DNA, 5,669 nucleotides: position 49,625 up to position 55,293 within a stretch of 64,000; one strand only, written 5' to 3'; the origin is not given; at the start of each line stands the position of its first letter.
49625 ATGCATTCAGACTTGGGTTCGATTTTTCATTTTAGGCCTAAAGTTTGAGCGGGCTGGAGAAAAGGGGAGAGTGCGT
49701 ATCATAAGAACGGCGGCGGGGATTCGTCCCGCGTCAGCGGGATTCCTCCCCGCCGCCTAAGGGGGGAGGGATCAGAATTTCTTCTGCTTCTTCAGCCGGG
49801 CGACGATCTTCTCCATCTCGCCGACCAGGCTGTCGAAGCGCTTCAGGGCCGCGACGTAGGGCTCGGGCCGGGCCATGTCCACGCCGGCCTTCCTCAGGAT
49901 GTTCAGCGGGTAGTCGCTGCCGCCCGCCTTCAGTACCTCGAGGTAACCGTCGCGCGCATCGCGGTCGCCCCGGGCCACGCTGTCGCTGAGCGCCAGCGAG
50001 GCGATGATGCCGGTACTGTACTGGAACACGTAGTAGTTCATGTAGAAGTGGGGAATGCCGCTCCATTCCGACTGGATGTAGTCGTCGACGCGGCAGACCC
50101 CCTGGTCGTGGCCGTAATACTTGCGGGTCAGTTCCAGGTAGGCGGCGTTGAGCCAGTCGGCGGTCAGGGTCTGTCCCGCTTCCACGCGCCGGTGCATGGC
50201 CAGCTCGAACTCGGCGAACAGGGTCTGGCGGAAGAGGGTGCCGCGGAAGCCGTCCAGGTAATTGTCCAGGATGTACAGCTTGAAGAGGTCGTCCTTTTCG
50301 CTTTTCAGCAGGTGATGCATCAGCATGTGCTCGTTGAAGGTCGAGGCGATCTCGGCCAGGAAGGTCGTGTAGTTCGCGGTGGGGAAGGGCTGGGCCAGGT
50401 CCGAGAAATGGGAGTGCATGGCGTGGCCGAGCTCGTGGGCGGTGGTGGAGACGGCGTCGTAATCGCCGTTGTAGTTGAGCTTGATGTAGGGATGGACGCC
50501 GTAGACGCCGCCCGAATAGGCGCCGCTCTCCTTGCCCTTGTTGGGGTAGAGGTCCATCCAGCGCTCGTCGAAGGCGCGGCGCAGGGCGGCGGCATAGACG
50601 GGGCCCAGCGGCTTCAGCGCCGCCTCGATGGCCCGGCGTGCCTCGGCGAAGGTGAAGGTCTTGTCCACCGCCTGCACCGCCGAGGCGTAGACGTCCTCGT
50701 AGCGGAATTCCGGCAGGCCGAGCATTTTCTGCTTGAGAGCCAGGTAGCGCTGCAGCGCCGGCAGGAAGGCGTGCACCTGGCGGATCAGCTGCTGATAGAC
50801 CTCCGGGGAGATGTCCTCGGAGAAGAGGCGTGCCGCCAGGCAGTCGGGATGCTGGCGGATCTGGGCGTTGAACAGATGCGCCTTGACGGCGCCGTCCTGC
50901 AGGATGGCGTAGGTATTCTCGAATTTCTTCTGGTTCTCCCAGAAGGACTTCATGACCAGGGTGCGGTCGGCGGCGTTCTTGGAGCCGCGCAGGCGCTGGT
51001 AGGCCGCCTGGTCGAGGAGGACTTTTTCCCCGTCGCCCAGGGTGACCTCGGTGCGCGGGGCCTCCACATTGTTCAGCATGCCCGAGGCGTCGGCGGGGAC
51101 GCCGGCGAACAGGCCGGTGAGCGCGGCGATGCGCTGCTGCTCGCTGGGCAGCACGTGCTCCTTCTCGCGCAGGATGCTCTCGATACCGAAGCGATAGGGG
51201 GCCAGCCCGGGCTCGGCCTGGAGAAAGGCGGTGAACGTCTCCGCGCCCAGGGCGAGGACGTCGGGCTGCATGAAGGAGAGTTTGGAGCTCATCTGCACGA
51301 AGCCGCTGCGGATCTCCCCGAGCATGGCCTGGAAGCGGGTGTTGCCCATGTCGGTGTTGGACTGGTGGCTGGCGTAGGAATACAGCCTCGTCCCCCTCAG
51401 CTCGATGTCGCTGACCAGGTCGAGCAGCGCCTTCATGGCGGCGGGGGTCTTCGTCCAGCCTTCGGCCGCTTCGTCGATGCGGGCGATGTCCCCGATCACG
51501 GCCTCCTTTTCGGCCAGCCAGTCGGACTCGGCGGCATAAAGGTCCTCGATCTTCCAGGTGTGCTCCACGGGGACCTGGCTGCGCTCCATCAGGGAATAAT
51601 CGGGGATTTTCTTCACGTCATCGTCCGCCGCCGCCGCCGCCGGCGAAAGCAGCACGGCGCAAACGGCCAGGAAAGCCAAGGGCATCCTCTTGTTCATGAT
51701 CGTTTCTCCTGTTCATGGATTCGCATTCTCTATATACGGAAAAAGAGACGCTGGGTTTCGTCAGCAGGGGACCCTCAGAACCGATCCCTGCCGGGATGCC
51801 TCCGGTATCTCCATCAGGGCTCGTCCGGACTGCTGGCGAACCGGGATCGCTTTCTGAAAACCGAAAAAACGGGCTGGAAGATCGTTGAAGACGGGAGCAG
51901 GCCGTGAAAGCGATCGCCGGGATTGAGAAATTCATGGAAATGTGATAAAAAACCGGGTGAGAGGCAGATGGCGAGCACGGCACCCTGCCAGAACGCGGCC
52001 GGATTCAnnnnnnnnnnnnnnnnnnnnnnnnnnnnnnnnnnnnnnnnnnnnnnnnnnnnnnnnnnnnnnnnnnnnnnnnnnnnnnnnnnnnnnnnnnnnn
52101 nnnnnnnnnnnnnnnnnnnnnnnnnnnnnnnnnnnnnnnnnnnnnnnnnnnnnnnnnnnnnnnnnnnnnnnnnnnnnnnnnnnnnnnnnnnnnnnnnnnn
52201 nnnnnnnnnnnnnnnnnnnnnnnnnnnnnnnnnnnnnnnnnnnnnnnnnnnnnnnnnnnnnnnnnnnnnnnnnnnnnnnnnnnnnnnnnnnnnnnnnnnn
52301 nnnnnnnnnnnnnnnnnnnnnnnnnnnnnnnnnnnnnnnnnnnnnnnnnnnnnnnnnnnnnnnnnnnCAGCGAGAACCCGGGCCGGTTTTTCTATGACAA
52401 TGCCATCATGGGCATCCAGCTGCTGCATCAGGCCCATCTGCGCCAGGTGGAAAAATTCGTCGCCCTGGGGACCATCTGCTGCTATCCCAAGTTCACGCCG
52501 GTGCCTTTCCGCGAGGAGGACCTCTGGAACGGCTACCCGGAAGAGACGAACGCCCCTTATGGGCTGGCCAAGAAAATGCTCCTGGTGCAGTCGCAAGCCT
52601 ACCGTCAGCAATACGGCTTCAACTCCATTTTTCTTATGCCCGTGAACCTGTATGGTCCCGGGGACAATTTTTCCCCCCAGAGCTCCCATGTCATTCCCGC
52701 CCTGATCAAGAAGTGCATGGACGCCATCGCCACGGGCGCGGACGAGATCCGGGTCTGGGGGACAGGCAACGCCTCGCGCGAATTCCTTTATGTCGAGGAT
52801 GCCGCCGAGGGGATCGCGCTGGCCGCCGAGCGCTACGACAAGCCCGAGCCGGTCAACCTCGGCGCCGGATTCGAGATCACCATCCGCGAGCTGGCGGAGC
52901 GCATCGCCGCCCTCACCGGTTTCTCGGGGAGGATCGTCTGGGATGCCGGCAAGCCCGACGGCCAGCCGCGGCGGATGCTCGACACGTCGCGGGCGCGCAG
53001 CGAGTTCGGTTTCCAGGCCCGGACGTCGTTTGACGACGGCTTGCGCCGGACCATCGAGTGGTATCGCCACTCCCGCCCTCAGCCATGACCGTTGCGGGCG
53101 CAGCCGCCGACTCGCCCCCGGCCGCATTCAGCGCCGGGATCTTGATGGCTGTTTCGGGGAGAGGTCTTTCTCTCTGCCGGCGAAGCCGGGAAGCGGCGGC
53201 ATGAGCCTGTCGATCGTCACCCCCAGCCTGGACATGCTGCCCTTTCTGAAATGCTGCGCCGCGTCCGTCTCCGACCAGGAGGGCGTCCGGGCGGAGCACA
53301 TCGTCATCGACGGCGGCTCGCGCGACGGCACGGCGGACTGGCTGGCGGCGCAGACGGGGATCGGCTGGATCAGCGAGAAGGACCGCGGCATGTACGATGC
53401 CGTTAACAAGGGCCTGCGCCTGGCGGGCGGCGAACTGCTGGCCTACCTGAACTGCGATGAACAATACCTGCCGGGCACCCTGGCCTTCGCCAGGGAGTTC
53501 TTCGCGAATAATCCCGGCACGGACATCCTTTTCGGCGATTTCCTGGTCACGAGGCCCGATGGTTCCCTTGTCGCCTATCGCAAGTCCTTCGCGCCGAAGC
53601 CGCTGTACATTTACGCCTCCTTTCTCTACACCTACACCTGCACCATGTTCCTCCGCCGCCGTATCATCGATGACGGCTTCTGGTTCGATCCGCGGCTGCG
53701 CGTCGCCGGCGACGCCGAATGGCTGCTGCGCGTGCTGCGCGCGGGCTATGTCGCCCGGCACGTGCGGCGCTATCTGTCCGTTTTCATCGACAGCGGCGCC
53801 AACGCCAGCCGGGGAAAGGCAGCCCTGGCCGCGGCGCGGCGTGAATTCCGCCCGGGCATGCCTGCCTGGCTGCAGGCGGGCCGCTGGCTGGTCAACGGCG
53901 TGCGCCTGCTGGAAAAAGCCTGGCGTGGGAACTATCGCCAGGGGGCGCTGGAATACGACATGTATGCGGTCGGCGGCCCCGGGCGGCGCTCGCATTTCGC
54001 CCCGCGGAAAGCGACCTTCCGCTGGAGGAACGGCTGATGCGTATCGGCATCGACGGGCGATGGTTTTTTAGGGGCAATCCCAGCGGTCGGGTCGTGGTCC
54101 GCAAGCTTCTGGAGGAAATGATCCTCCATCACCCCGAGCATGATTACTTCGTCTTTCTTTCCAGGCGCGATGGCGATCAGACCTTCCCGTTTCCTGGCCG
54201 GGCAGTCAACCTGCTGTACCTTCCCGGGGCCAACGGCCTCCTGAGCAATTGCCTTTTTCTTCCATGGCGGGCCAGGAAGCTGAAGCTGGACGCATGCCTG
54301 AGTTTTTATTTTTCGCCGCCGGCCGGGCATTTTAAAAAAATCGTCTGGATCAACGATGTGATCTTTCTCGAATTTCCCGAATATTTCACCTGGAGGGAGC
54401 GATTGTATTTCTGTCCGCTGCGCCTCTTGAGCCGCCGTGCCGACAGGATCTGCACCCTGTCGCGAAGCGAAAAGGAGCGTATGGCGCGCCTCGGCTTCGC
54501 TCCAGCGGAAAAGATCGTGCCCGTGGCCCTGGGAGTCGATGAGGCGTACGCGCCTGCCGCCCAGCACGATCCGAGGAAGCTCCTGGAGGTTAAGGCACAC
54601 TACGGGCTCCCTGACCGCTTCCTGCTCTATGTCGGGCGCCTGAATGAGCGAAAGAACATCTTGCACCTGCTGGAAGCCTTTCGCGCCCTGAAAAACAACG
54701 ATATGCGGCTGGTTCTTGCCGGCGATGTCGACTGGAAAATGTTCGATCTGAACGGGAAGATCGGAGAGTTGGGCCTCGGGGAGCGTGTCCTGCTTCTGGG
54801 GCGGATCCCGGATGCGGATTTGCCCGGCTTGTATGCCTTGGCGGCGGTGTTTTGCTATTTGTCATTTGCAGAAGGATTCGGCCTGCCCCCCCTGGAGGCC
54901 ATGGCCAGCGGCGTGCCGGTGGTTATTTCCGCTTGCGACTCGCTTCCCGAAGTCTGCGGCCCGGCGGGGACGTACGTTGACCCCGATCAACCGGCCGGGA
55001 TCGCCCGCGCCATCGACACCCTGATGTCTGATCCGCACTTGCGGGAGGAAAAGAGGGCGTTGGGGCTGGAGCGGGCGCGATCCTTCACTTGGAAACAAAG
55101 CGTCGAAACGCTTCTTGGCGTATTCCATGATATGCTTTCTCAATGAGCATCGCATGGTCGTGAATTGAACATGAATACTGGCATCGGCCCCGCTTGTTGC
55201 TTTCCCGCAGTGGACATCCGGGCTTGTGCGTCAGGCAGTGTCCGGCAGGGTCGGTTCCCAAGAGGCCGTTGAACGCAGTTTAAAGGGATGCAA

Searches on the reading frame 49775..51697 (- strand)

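Call 51: search_protein_families(library=pfam, proteins=[window:49775-51697:-], max_evalue=0.00001)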
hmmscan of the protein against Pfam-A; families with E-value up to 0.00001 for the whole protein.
window:49775-51697:- (641 aa): 2 families
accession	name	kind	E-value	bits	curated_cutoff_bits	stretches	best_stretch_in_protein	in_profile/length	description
PF01432.26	Peptidase_M3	-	6.4e-67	227.3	27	1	239-618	5-455/457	Peptidase family M3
PF08439.15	Peptidase_M3_N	-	2e-13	50.8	25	1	148-211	3-66/70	Oligopeptidase F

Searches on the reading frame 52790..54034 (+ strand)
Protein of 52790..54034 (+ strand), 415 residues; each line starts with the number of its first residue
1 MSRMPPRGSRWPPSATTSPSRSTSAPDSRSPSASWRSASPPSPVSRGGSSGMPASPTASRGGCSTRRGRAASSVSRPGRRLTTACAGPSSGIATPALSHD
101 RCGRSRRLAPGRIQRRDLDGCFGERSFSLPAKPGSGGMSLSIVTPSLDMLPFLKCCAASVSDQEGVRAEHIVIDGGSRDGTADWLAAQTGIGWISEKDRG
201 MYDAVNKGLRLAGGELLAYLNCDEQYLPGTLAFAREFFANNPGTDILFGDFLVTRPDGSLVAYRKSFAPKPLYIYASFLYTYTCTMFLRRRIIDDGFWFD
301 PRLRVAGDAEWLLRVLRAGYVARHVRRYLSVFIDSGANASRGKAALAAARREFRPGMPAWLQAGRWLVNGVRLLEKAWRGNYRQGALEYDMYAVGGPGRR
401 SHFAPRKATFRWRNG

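Call 51: search_protein_families(library=pfam, proteins=[window:52790-54034:+], max_evalue=0.00001)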
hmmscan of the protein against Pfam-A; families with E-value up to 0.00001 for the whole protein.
window:52790-54034:+ (415 aa): 1 family
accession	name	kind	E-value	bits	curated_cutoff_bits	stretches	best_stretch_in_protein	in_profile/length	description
PF00535.33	Glycos_transf_2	-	2.6e-12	47.4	23.3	1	141-263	1-127/168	Glycosyl transferase family 2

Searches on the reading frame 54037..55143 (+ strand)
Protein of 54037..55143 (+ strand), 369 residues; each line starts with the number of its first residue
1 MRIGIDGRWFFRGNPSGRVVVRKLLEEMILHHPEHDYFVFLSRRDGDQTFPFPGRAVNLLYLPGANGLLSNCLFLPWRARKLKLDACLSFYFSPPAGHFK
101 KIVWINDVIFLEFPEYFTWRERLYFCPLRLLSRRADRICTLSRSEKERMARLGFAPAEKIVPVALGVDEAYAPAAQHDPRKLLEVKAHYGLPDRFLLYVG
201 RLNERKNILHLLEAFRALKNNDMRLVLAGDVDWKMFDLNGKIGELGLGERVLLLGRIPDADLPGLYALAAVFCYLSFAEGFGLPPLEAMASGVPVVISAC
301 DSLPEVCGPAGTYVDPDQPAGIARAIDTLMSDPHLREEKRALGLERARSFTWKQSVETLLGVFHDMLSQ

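Call 51: search_protein_families(library=pfam, proteins=[window:54037-55143:+], max_evalue=0.00001)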
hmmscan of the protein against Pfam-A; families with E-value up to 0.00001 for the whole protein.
window:54037-55143:+ (369 aa): 5 families
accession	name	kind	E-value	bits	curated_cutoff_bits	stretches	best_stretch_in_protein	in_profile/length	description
PF00534.26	Glycos_transf_1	-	2.5e-33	115.5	26.4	1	193-338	15-164/172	Glycosyl transferases group 1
PF13692.12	Glyco_trans_1_4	-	3.7e-29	102.2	27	1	196-332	4-142/142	Glycosyl transferases group 1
PF20706.3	GT4-conflict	-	4.2e-08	33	26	1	193-359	197-385/385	Family 4 Glycosyltransferase in conflict systems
PF13579.12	Glyco_trans_4_4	-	2.2e-07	31.8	29.7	1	34-166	18-158/158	Glycosyl transferase 4-like domain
PF13524.12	Glyco_trans_1_2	-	4e-07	30.5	25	1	214-360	5-143/144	Glycosyl transferase-like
